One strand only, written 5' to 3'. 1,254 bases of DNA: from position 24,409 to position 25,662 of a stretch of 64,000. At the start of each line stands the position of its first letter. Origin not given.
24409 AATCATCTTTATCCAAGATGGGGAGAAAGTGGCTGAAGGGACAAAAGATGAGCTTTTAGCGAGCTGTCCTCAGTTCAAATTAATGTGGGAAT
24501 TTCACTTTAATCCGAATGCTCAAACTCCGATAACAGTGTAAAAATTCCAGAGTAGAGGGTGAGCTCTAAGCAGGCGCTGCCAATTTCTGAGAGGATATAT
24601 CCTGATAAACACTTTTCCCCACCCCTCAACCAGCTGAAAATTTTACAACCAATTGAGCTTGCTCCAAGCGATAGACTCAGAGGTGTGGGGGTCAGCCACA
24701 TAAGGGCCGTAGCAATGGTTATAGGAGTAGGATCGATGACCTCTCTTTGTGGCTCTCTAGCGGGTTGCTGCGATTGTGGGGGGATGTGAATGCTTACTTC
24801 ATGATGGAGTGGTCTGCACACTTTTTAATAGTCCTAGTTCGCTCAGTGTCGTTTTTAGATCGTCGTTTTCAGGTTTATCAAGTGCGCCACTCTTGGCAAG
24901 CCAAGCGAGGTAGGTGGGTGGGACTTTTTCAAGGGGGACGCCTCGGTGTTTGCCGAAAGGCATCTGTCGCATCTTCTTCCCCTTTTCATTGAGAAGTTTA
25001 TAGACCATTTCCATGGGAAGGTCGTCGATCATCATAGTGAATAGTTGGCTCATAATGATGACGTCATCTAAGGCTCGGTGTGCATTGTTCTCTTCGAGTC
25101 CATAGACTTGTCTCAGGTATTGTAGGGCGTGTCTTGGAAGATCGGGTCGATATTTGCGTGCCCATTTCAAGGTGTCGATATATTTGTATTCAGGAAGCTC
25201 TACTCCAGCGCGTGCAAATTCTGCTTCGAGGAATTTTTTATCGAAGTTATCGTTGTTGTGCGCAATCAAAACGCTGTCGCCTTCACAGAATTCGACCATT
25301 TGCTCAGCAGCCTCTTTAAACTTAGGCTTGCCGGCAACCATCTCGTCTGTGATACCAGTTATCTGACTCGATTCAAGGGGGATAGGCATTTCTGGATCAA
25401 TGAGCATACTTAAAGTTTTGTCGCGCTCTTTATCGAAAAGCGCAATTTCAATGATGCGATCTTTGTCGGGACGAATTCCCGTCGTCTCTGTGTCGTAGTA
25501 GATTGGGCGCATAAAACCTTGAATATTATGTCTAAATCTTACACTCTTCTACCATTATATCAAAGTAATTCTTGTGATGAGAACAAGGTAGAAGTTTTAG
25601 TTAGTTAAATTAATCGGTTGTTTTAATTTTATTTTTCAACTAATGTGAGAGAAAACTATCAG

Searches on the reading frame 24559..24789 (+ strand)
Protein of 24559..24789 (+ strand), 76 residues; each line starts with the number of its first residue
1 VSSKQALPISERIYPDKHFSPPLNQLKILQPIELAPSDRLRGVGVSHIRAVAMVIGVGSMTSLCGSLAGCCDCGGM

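Call 7: search_protein_families(library=pfam, proteins=[window:24559-24789:+], max_evalue=0.01)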
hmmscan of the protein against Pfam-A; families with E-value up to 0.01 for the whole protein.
window:24559-24789:+ (76 aa): 0 families

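Call 9: find_homologous_proteins(query=window:24559-24786:+, max_evalue=10)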
Query window:24559-24786:+: no candidate shares three 5-residue words with the query. No homologue found.

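Call 13: find_encoding_contigs(protein=window:24559-24789:+, flank=3000, max_places=10)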
Protein window:24559-24789:+ (76 aa): no gene with exactly this product is on record in the collection.

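Call 27: search_protein_representatives(protein=window:24559-24786:+)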
Query: 76 residues. Proteins with E-value up to 0.001 (for the whole library): 0; up to 1e-10: 0; up to 1e-30: 0. The best 0 are listed.

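Call 29: find_homologous_proteins(query=P0121, max_evalue=10)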
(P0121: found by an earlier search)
Query P0121 (104 aa): 1 proteins with E <= 10 among 6 candidates.
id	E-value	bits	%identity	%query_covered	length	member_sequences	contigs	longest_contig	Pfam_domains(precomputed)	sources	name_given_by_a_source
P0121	6.0e-64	231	100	100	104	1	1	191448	-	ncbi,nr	ncbi:MAG: hypothetical protein MRY21_03415 [Simkaniaceae bacterium]|nr:hypothetical protein [Simkani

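Call 30: search_protein_families(library=ncbifam, proteins=[P0121, window:24559-24786:+], max_evalue=1)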
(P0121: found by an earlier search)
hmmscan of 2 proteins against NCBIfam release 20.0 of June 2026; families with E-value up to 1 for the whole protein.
P0121 (104 aa): 0 families

window:24559-24786:+ (76 aa): 0 families

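Call 34: find_related_loci(query=P0121, collection=metagenome_contigs, flank=3000)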
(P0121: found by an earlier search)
Query P0121 (104 aa) in metagenome_contigs; peptide patterns used: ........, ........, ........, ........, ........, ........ (x = any residue, [..] = any of these).
177 stretches matched a pattern, but none encodes a relative of the query by tblastn (E <= 1e-3).

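Call 37: find_related_loci(query=window:24559-24786:+, collection=metagenome_contigs, flank=3000)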
Query window:24559-24786:+ (76 aa) in metagenome_contigs; peptide patterns used: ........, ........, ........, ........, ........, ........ (x = any residue, [..] = any of these).
553 stretches matched a pattern, but none encodes a relative of the query by tblastn (E <= 1e-3).

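Call 49: predict_structure(protein=P0121)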
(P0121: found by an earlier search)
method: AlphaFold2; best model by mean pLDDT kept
length: 104 residues; sequences in the alignment: 1
mean_pLDDT: 60.1   pTM: 0.31
mean pLDDT of the five models: 60.1, 47.7, 47.5, 47.1, 44.4
residues with pLDDT >= 90: 0; 70-90: 28; 50-70: 58; < 50: 18
segments of 3 or more residues with pLDDT < 50: 43-56
pLDDT, mean of each block of 10 residues (from residue 1): 65 69 60 55 44 47 55 61 71 74 62
secondary structure, 60 per line:
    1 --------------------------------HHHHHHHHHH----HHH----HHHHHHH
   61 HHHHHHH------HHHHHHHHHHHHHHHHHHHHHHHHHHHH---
elements in order: H33-42 H54-67 H74-101

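Call 50: predict_structure(protein=window:24559-24786:+)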
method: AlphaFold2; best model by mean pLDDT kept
length: 76 residues; sequences in the alignment: 1
mean_pLDDT: 55.3   pTM: 0.13
mean pLDDT of the five models: 55.3, 53.7, 53.5, 52.3, 46.3
residues with pLDDT >= 90: 0; 70-90: 0; 50-70: 68; < 50: 8
segments of 3 or more residues with pLDDT < 50: none
pLDDT, mean of each block of 10 residues (from residue 1): 56 58 61 58 54 52 53 49
secondary structure, 60 per line:
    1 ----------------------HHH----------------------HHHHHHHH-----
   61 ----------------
elements in order: H48-55

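Call 57: search_protein_families(library=phrogs, proteins=[P0121, window:24559-24786:+], max_evalue=1)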
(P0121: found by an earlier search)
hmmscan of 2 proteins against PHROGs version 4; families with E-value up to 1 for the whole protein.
P0121 (104 aa): 0 families

window:24559-24786:+ (76 aa): 1 family
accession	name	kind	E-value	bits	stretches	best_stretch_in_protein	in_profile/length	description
phrog_7715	-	unknown function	0.0058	17.8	1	36-68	25-57/64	-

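Call 58: search_protein_families(library=padloc, proteins=[P0121, window:24559-24786:+], max_evalue=1)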
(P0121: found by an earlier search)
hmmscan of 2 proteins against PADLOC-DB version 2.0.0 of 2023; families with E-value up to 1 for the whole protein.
P0121 (104 aa): 0 families

window:24559-24786:+ (76 aa): 0 families

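Call 59: search_solved_structures(query=P0121, max_evalue=1)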
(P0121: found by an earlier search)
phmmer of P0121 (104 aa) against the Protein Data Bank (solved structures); distinct sequences matched with E-value up to 1: 2.
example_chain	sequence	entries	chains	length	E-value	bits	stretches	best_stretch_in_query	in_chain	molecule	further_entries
8k5o_3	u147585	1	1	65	0.44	14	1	27-70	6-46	Light-harvesting LHI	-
4xq6_A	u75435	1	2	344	0.67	13.4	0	6-66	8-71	Dihydroorotate dehydrogenase (quinone)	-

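Call 60: search_solved_structures(query=window:24559-24786:+, max_evalue=1)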
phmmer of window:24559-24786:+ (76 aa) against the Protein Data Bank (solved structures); distinct sequences matched with E-value up to 1: 5.
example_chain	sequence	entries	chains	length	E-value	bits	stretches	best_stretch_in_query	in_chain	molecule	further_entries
2ncn_A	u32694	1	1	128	0.33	14.9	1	6-41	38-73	Autophagy-Related Protein LC3C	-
3vvw_B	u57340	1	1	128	0.34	14.9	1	6-41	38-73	Microtubule-associated proteins 1A/1B light chain 3C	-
5dpw_A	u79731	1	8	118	0.39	14.7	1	7-41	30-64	Microtubule-associated proteins 1A/1B light chain 3C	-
3wam_A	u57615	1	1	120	0.4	14.6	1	7-41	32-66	Microtubule-associated proteins 1A/1B light chain 3C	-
3wap_A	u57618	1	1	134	0.5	14.3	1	7-41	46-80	Autophagy-related protein 13, Microtubule-associated proteins 1A/1B light chain 3C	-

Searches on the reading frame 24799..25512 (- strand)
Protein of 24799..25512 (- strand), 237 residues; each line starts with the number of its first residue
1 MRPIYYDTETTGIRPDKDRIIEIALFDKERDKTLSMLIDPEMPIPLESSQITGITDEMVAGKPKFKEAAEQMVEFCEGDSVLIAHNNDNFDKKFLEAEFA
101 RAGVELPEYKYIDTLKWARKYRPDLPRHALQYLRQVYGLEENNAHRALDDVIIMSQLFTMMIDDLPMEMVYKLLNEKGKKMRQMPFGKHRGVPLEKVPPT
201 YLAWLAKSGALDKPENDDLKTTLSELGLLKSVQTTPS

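Call 7: search_protein_families(library=pfam, proteins=[window:24799-25512:-], max_evalue=0.01)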
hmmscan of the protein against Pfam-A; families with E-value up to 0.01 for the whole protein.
window:24799-25512:- (237 aa): 4 families
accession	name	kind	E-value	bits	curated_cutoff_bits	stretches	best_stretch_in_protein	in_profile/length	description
PF00929.31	RNase_T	-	2.9e-35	122.7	24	1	5-157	2-163/164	Exonuclease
PF13482.12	RNase_H_2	-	2.2e-08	34.6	22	1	4-140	1-116/165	RNase_H superfamily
PF12843.12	QSregVF_b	-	7.5e-07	29.4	22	1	182-209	11-38/66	Putative quorum-sensing-regulated virulence factor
PF16473.11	Rv2179c-like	-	0.00012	22.3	27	1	57-158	71-173/177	3'-5' exoribonuclease Rv2179c-like domain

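Call 10: find_related_loci(query=window:24802-25512:-, collection=genome_contigs, flank=4000)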
Query window:24802-25512:- (237 aa) in genome_contigs; peptide patterns used: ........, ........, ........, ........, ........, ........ (x = any residue, [..] = any of these).
69 stretches matched a pattern; 26 encode a relative of the query (tblastn E <= 1e-3); 26 distinct loci.
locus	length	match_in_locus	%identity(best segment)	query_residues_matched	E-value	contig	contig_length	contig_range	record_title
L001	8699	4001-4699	67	2-234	4e-107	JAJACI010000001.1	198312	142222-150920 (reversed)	MAG: Chlamydiia bacterium isolate P_S1_9 SP1CHLAM9_1, whole genome shotgun sequence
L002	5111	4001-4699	62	2-234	3e-102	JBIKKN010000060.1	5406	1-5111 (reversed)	MAG: Chlamydiia bacterium isolate ME2014-07-24_3300043772_group5_bin9 Rohwer_bin1209_scaffold_31597_c1, whole genome sho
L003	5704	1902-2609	63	2-237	9e-102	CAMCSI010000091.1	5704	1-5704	MAG: Chlamydia trachomatis isolate LH-05nov19-21 genome assembly, contig: LH-05nov19-C37944, whole genome shotgun sequen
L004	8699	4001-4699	63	2-234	5e-101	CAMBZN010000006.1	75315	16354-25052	MAG: Chlamydia trachomatis isolate MiH-14oct19-131 genome assembly, contig: MiH-14oct19-C459, whole genome shotgun seque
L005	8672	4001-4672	62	2-225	1e-95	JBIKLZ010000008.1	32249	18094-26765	MAG: Chlamydiia bacterium isolate ME2014-08-29_3300036719_group5_bin126 Rohwer_bin1210_scaffold_962_c1, whole genome sho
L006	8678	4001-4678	60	2-229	1e-93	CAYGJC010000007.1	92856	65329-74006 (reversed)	MAG TPA_asm: uncultured bacterium isolate ERP117304_co1_155 genome assembly, contig: NODE_310_length_92856_cov_30.212444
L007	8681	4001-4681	60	2-229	9e-94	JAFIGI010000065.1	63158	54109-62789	MAG: Chlamydiales bacterium isolate coassembly_bin.4 k141_18051, whole genome shotgun sequence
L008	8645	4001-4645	64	2-216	1e-93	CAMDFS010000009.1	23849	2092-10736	MAG: Chlamydia trachomatis isolate MiH-16apr19-145 genome assembly, contig: MiH-16apr19-C3534, whole genome shotgun sequ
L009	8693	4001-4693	58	1-229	8e-93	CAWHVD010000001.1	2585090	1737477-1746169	MAG: uncultured Chlamydiales bacterium isolate MFD02416.bin.1.76 genome assembly, contig: contig_27032, whole genome sho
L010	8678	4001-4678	58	2-229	3e-92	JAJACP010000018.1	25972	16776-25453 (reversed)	MAG: Chlamydiales bacterium isolate O_S4.2_2 S4CHLAM2_18, whole genome shotgun sequence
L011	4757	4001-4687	59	3-232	1e-91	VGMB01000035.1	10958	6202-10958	MAG: Chlamydiae bacterium isolate M_surface_9_m2_137 M_surface_9_m2_137_Ga0194116_10007815, whole genome shotgun sequenc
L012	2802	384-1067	59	2-230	1e-92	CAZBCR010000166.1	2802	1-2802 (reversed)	MAG TPA_asm: uncultured bacterium isolate SRP200132_co1_555 genome assembly, contig: NODE_80594_length_2802_cov_11.44193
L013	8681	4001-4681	56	2-231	2e-90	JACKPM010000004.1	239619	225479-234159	MAG: Chlamydiales bacterium isolate HK-STAS-VERR_A-1 HK-STAS-VERR_A-1_4, whole genome shotgun sequence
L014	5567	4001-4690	57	1-229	5e-90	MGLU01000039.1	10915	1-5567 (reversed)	MAG: Chlamydiae bacterium RIFCSPHIGHO2_12_FULL_27_8 rifcsphigho2_12_scaffold_25690, whole genome shotgun sequence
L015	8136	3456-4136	57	2-229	7e-90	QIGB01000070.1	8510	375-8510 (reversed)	MAG: Chlamydiae bacterium isolate SZUA-160 Ga0063294_10009069, whole genome shotgun sequence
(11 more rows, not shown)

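Call 12: find_encoding_contigs(protein=window:24799-25512:-, flank=3000, max_places=10)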
Protein window:24799-25512:- (237 aa): no gene with exactly this product is on record in the collection.

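Call 14: find_homologous_proteins(query=window:24802-25512:-, max_evalue=1e-40)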
Query window:24802-25512:- (237 aa): 2556 proteins with E <= 1e-40 among 3196 candidates; the best 120 are listed.
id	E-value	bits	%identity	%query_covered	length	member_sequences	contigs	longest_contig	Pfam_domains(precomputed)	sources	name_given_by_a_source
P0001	6.1e-155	531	100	100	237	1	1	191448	PF00929.32,PF12843.13,PF13482.13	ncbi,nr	ncbi:MAG: DUF3820 family protein [Simkaniaceae bacterium]|nr:DUF3820 family protein [Simkaniaceae ba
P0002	7.1e-102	358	69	96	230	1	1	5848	PF00929.32,PF12843.13,PF13482.13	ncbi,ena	-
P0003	6.2e-100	351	69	95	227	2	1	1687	PF00929.32,PF12843.13,PF13482.13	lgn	-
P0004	9.8e-99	348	66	96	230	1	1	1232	PF00929.32,PF12843.13,PF13482.13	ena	-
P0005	8.9e-98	344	67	96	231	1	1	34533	PF00929.32,PF12843.13,PF13482.13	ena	-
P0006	2.1e-97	343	64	96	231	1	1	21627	PF00929.32,PF12843.13,PF13482.13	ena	-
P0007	4.2e-97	342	64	96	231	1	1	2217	PF00929.32,PF12843.13,PF13482.13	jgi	jgi:DNA polymerase III subunit epsilon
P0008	5.6e-97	342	65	96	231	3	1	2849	PF00929.32,PF12843.13,PF13482.13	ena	-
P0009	1.1e-96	341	66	96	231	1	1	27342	PF00929.32,PF12843.13,PF13482.13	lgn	-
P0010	1.1e-96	341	65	96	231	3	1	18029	PF00929.32,PF12843.13,PF13482.13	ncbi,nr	ncbi:DUF3820 family protein [bacterium]|nr:DUF3820 family protein [bacterium]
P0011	3.6e-96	339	65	96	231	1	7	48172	PF00929.32,PF12843.13,PF13482.13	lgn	-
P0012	5.6e-96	339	65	96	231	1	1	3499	PF00929.32,PF12843.13,PF13482.13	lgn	-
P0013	7.8e-96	338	66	96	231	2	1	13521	PF00929.32,PF12843.13,PF13482.13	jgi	jgi:DNA polymerase-3 subunit epsilon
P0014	1.2e-94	334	64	97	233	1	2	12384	PF00929.32,PF12843.13,PF13482.13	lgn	-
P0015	2.1e-94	333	64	96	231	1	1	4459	PF00929.32,PF12843.13,PF13482.13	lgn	-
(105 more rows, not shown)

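Call 15: find_encoding_contigs(protein=P0001, flank=3000, max_places=5)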
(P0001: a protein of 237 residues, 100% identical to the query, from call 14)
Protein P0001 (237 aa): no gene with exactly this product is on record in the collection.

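Call 16: find_encoding_contigs(protein=P0002, flank=3000, max_places=3)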
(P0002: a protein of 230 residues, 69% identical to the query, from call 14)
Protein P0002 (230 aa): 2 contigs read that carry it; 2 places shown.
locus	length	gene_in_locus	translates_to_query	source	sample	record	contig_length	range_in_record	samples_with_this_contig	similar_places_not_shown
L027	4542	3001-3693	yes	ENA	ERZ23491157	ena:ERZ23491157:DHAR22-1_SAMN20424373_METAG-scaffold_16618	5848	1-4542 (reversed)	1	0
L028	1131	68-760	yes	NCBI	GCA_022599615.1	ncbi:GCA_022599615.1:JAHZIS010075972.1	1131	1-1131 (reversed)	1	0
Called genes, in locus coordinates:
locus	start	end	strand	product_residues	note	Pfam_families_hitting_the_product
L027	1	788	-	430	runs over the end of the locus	PF00364:Biotin_lipoyl, PF02817:E3_binding, PF00198:2-oxoacid_dh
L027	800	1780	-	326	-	PF02779:Transket_pyr, PF02780:Transketolase_C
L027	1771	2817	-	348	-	PF00676:E1_dh, PF02775:TPP_enzyme_C (weak)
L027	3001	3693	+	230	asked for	PF00929:RNase_T, PF13482:RNase_H_2, PF12843:QSregVF_b (weak)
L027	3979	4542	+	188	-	?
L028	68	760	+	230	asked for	PF00929:RNase_T, PF13482:RNase_H_2, PF12843:QSregVF_b (weak)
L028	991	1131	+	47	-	?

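Call 17: find_encoding_contigs(protein=P0005, flank=3000, max_places=3)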
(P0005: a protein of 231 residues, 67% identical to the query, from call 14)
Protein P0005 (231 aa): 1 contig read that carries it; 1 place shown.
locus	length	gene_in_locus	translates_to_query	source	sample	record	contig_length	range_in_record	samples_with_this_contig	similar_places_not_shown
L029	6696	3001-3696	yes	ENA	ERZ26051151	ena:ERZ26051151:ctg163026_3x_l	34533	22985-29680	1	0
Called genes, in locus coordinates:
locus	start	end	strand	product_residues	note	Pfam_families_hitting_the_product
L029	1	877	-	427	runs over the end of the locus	PF00364:Biotin_lipoyl, PF02817:E3_binding, PF00198:2-oxoacid_dh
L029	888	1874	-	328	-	PF02779:Transket_pyr, PF02780:Transketolase_C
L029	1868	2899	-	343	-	PF00676:E1_dh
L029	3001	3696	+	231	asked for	PF00929:RNase_T, PF13482:RNase_H_2 (weak), PF12843:QSregVF_b (weak)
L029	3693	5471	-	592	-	PF00664:ABC_membrane, PF00005:ABC_tran, PF02463:SMC_N (faint), PF09818:ABC_ATPase (faint), PF13304:AAA_21 (faint)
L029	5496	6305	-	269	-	PF03255:ACCA, PF01039:Carboxyl_trans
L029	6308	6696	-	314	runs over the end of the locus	PF03734:YkuD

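Call 30: search_protein_families(library=ncbifam, proteins=[P0121, window:24802-25512:-], max_evalue=1)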
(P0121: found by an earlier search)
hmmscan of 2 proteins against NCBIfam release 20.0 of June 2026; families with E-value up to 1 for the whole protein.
P0121 (104 aa): 0 families

window:24802-25512:- (237 aa): 31 families (the best 25 are shown)
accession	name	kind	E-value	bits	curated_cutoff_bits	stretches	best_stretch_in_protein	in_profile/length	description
NF004963.0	PRK06309.1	equivalog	3e-98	328.1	245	1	3-229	4-231/232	DNA polymerase III subunit epsilon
NF004964.0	PRK06310.1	equivalog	2.1e-38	132.2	236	1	6-208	12-217/250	DNA polymerase III subunit epsilon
NF005906.0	PRK07883.1-4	equivalog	5.5e-35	120.7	495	1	6-185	11-195/563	DEDD exonuclease domain-containing protein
TIGR01405.1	polC_Gram_pos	equivalog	8.5e-34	116.5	1043.45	1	5-176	193-365/1211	DNA polymerase III subunit alpha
NF001688.0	PRK00448.1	equivalog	1.1e-33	116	873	1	5-173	427-596/1445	PolC-type DNA polymerase III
NF005981.0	PRK08074.1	equivalog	5.3e-32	110.7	789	1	6-173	8-180/931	ATP-dependent DNA helicase DinG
NF005289.0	PRK06807.1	equivalog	4.8e-29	101.6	335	1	7-159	14-166/313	3'-5' exonuclease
NF005905.0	PRK07883.1-3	equivalog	5.6e-29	101.2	508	1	6-171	29-197/581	DEDD exonuclease domain-containing protein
TIGR01406.1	dnaQ_proteo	equivalog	6e-29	101.3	222.7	1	2-163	1-170/231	DNA polymerase III subunit epsilon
NF005907.0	PRK07883.1-5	equivalog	2.5e-28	98.8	454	1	6-152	33-182/584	DEDD exonuclease domain-containing protein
NF004316.1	PRK05711.1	equivalog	2.2e-27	96.2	196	1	1-175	1-182/234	DNA polymerase III subunit epsilon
NF004719.0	PRK06063.1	equivalog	5.7e-27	94.5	389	1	7-164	22-179/331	DEDDh family exonuclease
TIGR01407.1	dinG_rel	hypoth_equivalog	8.3e-27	93.8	547.7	1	7-174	6-177/889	putative DnaQ family exonuclease/DinG family helicase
TIGR00573.1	dnaq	subfamily_domain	1.7e-25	89.8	71.5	1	6-164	12-176/217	exonuclease, DNA polymerase III, epsilon subunit family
NF006316.0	PRK08517.1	equivalog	3e-21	76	247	1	7-168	76-236/270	3'-5' exonuclease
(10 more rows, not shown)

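Call 57: search_protein_families(library=phrogs, proteins=[P0121], max_evalue=1)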
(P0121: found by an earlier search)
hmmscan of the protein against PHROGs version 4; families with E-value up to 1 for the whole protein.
P0121 (104 aa): 0 families

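Call 58: search_protein_families(library=padloc, proteins=[P0121], max_evalue=1)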
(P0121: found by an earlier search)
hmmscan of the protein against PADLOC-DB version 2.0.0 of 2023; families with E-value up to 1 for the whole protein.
P0121 (104 aa): 0 families
